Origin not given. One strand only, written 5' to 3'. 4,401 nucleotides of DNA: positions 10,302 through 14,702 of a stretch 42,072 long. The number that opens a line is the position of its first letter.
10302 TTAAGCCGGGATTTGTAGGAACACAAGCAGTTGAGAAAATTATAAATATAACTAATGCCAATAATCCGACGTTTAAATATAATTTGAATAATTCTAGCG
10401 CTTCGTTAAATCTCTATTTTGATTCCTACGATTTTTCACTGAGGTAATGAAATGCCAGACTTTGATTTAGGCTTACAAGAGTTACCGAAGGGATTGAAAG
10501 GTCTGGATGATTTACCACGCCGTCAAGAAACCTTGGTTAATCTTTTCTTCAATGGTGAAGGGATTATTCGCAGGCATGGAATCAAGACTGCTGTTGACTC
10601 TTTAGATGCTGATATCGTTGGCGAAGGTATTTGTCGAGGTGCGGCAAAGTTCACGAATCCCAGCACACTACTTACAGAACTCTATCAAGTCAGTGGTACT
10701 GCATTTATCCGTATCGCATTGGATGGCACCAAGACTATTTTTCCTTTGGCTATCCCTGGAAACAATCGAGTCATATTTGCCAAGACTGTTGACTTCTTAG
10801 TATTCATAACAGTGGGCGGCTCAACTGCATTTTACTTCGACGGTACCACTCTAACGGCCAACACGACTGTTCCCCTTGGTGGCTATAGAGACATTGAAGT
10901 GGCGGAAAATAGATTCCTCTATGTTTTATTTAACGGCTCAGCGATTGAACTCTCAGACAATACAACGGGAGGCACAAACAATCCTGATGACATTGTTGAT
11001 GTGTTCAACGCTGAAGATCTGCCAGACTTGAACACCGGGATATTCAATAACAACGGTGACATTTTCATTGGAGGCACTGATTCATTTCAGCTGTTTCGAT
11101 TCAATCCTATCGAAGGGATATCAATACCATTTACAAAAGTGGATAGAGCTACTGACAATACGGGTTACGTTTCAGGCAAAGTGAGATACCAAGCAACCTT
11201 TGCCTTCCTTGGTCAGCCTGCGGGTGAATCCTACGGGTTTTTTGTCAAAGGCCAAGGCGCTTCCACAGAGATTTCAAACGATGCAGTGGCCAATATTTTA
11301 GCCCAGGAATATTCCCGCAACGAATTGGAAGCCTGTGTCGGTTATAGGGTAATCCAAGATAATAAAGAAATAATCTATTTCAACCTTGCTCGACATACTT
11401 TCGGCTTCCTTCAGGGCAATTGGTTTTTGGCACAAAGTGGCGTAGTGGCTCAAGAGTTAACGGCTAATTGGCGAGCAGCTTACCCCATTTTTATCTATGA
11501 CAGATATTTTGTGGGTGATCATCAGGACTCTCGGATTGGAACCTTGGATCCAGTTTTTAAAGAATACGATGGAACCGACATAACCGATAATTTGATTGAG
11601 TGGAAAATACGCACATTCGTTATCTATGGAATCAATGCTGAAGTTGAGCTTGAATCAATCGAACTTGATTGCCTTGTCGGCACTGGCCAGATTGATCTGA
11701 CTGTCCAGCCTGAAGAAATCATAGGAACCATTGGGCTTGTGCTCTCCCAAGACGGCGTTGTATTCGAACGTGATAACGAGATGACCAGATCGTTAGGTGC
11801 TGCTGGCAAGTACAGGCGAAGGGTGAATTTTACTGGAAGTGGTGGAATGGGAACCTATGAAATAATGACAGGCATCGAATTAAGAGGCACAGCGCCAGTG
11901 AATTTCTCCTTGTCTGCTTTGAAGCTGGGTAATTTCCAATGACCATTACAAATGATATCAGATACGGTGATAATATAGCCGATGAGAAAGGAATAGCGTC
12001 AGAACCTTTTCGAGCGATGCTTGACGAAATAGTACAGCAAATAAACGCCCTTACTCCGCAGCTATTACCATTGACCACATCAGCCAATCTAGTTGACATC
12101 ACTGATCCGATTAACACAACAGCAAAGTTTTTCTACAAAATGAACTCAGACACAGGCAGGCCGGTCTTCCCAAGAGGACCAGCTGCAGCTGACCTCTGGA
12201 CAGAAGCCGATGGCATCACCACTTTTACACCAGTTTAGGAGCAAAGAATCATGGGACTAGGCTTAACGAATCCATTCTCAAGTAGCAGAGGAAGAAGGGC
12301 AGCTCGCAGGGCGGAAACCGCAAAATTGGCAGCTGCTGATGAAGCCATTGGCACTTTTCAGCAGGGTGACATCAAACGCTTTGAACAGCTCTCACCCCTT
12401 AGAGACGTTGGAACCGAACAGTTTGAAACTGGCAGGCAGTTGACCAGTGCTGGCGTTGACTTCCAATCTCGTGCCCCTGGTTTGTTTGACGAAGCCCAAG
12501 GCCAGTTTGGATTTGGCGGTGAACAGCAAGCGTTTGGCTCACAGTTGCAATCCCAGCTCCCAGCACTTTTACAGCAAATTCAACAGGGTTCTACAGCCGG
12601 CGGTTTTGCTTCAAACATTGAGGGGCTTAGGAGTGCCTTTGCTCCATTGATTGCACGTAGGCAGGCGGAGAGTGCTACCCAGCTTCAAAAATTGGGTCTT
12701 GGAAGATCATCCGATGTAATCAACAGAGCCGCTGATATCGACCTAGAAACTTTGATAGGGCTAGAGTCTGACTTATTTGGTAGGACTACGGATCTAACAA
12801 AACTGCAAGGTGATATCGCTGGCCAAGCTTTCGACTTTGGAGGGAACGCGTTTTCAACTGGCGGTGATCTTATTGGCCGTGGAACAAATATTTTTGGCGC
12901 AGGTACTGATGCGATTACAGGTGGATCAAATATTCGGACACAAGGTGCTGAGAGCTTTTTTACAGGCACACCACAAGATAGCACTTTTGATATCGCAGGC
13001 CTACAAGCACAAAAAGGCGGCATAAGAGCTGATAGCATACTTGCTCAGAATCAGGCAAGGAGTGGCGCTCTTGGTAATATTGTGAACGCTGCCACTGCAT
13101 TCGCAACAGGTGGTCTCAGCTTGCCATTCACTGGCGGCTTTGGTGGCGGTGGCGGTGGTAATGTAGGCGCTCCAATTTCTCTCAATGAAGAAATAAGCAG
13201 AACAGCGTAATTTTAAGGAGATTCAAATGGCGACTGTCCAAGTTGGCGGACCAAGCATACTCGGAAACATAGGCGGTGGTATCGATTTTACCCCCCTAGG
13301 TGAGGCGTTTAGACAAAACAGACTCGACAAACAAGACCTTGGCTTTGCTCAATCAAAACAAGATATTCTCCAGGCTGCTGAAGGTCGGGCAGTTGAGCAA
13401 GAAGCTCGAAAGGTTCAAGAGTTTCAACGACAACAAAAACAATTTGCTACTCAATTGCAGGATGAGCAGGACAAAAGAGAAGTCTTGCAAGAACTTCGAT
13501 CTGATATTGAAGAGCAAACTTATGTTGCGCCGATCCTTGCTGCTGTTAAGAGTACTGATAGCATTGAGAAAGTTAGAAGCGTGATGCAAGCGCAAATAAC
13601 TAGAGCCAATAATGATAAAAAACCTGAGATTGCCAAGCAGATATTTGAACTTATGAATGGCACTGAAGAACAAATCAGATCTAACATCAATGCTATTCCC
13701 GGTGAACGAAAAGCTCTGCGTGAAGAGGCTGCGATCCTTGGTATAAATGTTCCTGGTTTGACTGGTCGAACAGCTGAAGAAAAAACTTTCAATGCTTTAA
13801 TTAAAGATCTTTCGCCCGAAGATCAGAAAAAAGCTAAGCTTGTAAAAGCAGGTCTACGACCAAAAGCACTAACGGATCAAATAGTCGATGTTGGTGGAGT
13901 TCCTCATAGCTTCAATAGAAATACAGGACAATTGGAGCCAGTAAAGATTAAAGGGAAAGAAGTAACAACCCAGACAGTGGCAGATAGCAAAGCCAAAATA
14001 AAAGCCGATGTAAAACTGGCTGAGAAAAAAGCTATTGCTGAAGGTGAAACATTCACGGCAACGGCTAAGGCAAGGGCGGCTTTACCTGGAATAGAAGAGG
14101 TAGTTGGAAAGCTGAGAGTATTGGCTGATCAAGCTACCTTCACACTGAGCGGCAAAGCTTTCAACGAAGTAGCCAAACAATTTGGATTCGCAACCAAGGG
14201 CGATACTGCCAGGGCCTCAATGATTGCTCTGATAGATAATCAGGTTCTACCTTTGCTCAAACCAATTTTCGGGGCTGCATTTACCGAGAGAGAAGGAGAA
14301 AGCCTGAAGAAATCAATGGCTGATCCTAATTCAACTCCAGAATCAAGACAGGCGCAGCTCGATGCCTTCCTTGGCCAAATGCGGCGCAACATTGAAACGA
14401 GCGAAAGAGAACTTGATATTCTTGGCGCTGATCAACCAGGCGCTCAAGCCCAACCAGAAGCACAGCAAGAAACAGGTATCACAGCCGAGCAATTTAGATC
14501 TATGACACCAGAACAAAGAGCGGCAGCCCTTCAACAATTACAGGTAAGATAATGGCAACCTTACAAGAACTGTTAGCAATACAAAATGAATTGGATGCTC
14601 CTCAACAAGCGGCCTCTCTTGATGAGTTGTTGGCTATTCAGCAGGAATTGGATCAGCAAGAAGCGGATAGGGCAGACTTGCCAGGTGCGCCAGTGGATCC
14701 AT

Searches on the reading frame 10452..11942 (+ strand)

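Call 12: search_protein_families(library=phrogs, proteins=[window:10452-11942:+])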
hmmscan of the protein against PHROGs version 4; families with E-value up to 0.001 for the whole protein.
window:10452-11942:+ (496 aa): 1 family
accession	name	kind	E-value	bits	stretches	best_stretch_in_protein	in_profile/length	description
phrog_578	-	connector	1.3e-33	117.2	1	56-488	54-463/486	head closure Hc3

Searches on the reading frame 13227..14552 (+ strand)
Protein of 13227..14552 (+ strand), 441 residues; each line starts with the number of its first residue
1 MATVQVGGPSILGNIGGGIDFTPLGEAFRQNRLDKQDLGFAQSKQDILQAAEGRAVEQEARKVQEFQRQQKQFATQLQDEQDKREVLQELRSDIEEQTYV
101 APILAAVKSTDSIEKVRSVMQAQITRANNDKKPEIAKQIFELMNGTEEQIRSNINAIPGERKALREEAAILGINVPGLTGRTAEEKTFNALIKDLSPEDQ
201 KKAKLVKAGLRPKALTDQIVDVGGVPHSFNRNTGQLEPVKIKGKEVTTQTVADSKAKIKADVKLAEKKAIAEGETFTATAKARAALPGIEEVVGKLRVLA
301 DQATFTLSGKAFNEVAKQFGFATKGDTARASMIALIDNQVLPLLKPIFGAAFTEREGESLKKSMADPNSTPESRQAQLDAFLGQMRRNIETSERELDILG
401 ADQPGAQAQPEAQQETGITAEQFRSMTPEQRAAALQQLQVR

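Call 12: search_protein_families(library=phrogs, proteins=[window:13227-14552:+])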
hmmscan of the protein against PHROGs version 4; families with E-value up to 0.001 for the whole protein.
window:13227-14552:+ (441 aa): 1 family
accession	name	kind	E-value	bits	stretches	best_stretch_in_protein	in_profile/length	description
phrog_26675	-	lysis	4.9e-19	69.3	1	244-418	444-615/643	endolysin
